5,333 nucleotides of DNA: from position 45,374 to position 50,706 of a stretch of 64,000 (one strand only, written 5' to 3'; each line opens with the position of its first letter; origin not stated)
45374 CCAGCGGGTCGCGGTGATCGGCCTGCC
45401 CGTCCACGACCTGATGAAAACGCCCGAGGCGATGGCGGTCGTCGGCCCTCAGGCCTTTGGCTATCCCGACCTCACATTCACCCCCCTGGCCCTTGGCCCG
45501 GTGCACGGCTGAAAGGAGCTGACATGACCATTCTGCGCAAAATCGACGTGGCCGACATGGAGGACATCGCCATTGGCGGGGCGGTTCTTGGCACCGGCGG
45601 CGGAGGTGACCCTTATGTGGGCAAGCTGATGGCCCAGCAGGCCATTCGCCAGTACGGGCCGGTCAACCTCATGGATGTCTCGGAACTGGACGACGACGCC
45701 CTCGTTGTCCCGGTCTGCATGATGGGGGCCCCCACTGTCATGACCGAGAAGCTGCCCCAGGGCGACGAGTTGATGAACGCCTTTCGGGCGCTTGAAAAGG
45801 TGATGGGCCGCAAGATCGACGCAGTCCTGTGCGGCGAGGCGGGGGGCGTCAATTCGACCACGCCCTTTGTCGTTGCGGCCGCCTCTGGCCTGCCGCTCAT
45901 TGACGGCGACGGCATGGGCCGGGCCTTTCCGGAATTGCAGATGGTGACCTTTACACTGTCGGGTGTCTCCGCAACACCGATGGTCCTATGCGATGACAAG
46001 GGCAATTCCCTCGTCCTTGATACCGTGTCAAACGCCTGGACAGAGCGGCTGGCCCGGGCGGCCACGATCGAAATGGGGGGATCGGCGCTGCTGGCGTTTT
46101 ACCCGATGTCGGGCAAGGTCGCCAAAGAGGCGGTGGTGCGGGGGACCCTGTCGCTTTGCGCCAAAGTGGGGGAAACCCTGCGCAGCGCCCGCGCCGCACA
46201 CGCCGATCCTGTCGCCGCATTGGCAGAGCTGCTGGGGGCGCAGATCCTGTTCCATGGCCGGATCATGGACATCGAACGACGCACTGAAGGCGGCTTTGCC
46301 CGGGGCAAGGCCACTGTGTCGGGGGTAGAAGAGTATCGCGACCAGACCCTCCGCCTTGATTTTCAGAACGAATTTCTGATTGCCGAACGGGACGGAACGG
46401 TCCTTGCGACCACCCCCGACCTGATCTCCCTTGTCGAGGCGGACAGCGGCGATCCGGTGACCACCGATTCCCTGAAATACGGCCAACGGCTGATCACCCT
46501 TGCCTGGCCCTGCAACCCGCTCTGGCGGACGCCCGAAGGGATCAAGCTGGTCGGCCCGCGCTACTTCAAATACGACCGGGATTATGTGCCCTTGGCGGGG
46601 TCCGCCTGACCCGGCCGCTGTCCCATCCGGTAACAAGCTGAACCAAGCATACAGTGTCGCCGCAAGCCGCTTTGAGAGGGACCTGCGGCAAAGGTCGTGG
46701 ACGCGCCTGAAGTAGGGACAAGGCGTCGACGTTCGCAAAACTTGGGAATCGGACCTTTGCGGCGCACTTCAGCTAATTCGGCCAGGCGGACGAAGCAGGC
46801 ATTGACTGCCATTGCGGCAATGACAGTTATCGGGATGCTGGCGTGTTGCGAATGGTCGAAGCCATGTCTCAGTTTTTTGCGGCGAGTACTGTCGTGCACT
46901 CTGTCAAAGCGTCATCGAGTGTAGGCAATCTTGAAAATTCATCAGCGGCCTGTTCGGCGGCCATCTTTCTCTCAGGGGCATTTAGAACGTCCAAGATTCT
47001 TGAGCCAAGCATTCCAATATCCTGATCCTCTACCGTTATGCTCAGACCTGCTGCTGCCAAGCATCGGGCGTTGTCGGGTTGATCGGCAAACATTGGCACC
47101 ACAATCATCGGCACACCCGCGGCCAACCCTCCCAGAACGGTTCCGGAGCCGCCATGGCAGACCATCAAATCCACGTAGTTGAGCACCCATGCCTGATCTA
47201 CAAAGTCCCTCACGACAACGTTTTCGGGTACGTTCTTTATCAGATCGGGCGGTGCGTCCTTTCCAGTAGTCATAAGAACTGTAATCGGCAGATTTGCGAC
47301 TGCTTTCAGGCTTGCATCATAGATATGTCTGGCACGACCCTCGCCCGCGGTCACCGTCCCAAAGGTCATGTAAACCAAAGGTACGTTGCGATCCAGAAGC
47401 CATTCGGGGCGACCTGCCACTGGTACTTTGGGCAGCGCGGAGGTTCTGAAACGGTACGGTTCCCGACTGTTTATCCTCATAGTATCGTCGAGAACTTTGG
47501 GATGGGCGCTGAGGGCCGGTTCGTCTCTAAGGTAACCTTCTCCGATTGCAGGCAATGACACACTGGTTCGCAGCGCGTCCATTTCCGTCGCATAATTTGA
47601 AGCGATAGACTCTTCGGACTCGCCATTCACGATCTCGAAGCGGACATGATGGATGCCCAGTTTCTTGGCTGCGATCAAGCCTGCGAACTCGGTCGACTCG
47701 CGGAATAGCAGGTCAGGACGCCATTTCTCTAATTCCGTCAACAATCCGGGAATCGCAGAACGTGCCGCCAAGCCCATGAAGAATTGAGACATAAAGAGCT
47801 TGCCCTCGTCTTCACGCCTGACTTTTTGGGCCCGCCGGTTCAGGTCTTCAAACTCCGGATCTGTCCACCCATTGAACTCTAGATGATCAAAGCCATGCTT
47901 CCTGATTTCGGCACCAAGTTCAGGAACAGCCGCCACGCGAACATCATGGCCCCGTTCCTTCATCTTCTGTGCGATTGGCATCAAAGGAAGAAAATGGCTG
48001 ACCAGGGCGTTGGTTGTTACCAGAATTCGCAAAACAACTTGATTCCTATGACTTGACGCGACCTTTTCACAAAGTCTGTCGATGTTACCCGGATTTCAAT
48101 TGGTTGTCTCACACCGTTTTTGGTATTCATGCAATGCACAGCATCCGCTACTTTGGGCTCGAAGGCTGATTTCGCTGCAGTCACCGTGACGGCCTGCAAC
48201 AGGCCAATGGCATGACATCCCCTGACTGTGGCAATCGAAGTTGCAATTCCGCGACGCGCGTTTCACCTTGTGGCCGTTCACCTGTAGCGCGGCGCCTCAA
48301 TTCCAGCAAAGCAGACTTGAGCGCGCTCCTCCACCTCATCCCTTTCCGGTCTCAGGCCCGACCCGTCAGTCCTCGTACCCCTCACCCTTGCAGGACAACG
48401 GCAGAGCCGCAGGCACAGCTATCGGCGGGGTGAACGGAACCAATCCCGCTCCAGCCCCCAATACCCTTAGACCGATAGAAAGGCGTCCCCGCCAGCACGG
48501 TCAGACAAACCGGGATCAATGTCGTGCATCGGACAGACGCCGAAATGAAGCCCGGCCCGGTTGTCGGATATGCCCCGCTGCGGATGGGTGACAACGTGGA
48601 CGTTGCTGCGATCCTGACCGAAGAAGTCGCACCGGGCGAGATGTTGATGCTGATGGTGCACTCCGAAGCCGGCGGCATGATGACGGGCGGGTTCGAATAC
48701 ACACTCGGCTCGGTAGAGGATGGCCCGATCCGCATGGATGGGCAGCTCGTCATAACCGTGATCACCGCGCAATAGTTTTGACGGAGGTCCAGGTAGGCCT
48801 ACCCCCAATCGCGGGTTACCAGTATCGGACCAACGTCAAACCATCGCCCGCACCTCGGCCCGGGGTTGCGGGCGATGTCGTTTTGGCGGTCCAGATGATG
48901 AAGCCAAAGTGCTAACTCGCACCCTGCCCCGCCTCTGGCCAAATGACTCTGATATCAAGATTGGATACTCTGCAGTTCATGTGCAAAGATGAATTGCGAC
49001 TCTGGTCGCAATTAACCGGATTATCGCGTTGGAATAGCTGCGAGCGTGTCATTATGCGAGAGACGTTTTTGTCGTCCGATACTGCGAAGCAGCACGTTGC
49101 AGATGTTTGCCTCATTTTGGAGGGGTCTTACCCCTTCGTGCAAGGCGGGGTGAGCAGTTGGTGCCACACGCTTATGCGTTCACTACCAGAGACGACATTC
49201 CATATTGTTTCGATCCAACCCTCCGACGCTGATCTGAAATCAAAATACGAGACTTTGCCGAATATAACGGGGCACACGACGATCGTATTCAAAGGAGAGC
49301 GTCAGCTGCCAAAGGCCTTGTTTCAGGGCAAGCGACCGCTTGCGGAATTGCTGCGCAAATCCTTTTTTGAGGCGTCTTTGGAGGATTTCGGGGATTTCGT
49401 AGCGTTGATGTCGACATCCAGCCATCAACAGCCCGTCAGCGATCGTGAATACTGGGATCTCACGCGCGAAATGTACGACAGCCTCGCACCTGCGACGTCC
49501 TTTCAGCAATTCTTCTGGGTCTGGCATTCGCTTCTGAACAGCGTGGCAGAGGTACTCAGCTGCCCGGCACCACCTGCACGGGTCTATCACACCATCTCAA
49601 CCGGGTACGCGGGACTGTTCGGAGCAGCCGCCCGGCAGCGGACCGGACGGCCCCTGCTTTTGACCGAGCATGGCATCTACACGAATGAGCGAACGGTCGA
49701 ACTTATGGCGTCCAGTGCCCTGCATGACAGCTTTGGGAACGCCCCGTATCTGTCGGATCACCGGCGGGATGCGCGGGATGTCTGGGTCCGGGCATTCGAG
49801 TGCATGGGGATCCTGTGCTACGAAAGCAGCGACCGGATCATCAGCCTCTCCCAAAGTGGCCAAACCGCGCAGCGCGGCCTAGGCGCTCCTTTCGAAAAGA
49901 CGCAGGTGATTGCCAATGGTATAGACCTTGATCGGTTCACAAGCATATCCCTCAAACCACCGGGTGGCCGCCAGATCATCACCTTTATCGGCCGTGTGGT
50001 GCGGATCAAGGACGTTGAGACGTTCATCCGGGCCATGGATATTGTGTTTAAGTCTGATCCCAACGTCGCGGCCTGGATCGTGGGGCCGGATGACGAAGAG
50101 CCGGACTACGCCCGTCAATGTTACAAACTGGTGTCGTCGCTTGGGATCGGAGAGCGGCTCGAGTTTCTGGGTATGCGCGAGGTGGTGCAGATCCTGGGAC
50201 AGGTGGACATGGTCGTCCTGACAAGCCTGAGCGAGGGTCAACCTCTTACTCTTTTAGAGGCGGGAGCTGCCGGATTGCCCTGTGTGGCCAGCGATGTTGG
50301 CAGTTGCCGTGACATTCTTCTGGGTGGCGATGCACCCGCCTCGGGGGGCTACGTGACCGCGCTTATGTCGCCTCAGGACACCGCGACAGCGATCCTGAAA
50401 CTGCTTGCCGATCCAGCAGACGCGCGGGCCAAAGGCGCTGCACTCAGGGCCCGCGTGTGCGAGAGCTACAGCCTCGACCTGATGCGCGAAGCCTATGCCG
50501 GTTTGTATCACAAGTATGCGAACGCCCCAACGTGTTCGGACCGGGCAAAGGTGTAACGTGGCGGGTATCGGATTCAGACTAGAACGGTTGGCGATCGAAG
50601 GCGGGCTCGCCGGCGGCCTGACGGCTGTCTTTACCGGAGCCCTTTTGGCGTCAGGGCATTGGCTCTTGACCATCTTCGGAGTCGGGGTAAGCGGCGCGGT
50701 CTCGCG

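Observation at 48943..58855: Pel-like exopolysaccharide locus with a non-canonical, split architecture and no outer-membrane export genes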

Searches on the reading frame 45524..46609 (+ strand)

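Call 5: search_protein_families(library=ncbifam, proteins=[window:45524-46609:+], max_evalue=0.01)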
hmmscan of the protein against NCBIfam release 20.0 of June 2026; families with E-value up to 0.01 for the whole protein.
window:45524-46609:+ (361 aa): 2 families
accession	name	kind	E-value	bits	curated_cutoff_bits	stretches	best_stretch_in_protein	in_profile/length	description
NF058532.1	CH3_S_uro_de_S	equivalog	3.7e-41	141.2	450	1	5-324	1-318/352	S-methyl thiohydantoin desulfurase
NF058529.1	thiohydan_desulf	equivalog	2.2e-31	109.3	440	1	5-326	1-327/362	thiohydantoin desulfurase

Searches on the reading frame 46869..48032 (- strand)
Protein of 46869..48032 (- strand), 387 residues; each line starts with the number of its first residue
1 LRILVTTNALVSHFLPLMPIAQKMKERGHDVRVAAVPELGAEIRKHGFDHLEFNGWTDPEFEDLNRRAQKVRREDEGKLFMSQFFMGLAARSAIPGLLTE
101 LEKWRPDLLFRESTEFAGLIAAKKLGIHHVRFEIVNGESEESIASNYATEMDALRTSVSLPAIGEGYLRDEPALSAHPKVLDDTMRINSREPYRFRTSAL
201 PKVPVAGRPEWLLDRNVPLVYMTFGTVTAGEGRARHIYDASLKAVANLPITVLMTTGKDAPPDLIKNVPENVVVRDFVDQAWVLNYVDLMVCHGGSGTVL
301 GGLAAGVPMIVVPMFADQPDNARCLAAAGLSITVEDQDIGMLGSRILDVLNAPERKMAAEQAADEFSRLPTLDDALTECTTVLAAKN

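Call 5: search_protein_families(library=ncbifam, proteins=[window:46869-48032:-], max_evalue=0.01)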
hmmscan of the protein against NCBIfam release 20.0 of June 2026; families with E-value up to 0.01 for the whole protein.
window:46869-48032:- (387 aa): 9 families
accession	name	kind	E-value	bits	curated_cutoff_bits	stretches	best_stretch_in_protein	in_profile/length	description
TIGR04516.1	glycosyl_450act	subfamily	4.7e-37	128.1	440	2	190-382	215-413/418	activator-dependent family glycosyltransferase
TIGR01426.2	MGT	subfamily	8.7e-36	123.8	260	2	215-339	224-345/393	macrolide family glycosyltransferase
NF033129.1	macro_glyco_Mgt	subfamily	2.6e-19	69.5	700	1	236-360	242-369/393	macrolide-inactivating glycosyltransferase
NF000362.1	self_GT_OleI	exception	2e-11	43.7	700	1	236-335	271-370/424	OleI family self-immunity macrolide glycosyltransferase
NF000354.1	glycotrans_Rgt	equivalog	2.4e-08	33.5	800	1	141-337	161-356/411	rifamycin-inactivating glycosyltransferase Rgt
TIGR01133.1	murG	equivalog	9.4e-08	31.4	250.25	1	266-367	233-341/353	undecaprenyldiphospho-muramoylpentapeptide beta-N-acetylglucosaminyltransferase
NF041548.1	PssE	equivalog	8.7e-06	25.7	120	1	269-318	40-89/146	PssE/Cps14G family polysaccharide biosynthesis glycosyltransferase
NF046028.1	GluronsyltaseWelK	equivalog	8.7e-06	25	400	1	218-317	167-264/319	beta-1,4-glucuronosyltransferase WelK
TIGR00661.1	MJ1255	subfamily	0.00014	21.3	195.9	1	267-357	226-319/321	MJ1255/VC2487 family glycosyltransferase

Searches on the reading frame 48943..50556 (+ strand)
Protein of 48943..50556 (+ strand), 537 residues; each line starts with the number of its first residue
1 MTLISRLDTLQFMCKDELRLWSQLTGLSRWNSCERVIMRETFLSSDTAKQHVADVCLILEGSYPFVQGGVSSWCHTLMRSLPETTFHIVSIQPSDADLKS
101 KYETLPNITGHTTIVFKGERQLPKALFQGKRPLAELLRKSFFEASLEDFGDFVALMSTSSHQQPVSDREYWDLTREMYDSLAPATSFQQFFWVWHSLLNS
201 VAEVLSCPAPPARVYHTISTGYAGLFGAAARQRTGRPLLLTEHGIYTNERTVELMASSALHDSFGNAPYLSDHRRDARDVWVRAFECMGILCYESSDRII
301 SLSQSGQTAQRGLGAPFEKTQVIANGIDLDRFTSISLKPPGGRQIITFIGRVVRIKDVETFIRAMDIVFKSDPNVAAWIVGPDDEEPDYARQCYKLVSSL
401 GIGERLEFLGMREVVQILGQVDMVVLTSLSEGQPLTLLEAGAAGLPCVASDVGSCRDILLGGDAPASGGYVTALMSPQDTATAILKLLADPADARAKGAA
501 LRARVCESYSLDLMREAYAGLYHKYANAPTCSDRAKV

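Call 3: search_protein_families(library=pfam, proteins=[window:48943-50556:+], max_evalue=0.01)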
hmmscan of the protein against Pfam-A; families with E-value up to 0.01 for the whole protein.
window:48943-50556:+ (537 aa): 6 families
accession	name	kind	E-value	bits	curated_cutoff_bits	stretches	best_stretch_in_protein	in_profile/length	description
PF11997.14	DUF3492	-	2.7e-66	224.5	23.3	1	53-317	1-267/268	Domain of unknown function (DUF3492)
PF13692.12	Glyco_trans_1_4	-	6e-26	91.8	27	1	344-490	2-142/142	Glycosyl transferases group 1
PF00534.26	Glycos_transf_1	-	3.6e-24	85.7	26.4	1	337-495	9-163/172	Glycosyl transferases group 1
PF13439.12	Glyco_transf_4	-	1.1e-11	45.5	28.5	1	214-331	75-170/170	Glycosyltransferase Family 4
PF13579.12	Glyco_trans_4_4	-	7.2e-08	33.4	29.7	1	194-326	56-158/158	Glycosyl transferase 4-like domain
PF20706.3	GT4-conflict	-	2e-07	30.8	26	1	335-509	188-376/385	Family 4 Glycosyltransferase in conflict systems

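Call 5: search_protein_families(library=ncbifam, proteins=[window:48943-50556:+], max_evalue=0.01)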
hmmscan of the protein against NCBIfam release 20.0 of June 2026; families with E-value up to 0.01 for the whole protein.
window:48943-50556:+ (537 aa): 27 families (the best 25 are shown)
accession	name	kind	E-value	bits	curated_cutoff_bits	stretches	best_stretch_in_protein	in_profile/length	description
NF038011.1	PelF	equivalog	1.6e-119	400.1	100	1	54-522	1-489/489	GT4 family glycosyltransferase PelF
TIGR03088.1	stp2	hypoth_equivalog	9.4e-27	94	409.05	1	313-524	155-372/374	TIGR03088 family PEP-CTERM/XrtA system glycosyltransferase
NF041876.1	EPS_EpsE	equivalog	1e-19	71.1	400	1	316-512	184-383/389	exopolysaccharide biosynthesis GT4 family glycosyltransferase EpsE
TIGR03999.1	thiol_BshA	equivalog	1.4e-17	63.7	273.7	1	292-525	141-373/375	N-acetyl-alpha-D-glucosaminyl L-malate synthase BshA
TIGR03449.1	mycothiol_MshA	equivalog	2.2e-15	56.5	462.5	1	309-523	179-401/406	D-inositol-3-phosphate glycosyltransferase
TIGR04157.1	glyco_rSAM_CFB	subfamily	2.5e-15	56.4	400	1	292-522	166-406/406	TIGR04157 family glycosyltransferase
TIGR02149.1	glgA_Coryne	subfamily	5.9e-14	52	302.4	1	293-524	142-389/391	glycogen synthase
NF038229.1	Glyco4_Geo_Pelo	equivalog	1.9e-12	46.8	400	1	316-524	131-335/338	GPMC system family 4 glycosyltransferase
NF038255.1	exopoly_VpsD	equivalog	1.6e-11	43.7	300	1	306-454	164-316/381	VpsD family glycosyltransferase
NF047684.1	TeichurnBiosyTuaC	equivalog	2.5e-09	36.6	550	1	320-513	187-377/391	teichuronic acid biosynthesis protein TuaC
TIGR04063.1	stp3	hypoth_equivalog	2.7e-09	36.4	442.05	1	313-524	175-394/397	TIGR04063 family PEP-CTERM/XrtA system glycosyltransferase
NF041010.1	glycosy_Agl16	equivalog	5.4e-09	35.4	575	1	295-487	133-315/352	glycosylation protein Agl16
NF007396.0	PRK09922.1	equivalog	3.6e-08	32.7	385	1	312-459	152-299/361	lipopolysaccharide 1,6-galactosyltransferase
TIGR04047.1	MSMEG_0565_glyc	hypoth_equivalog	1.1e-07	31.3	259.85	1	319-522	160-371/373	MSMEG_0565 family glycosyltransferase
NF038295.1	EPS_HpsP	equivalog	2.1e-07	30.3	550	1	342-522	206-384/388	hormogonium polysaccharide biosynthesis glycosyltransferase HpsP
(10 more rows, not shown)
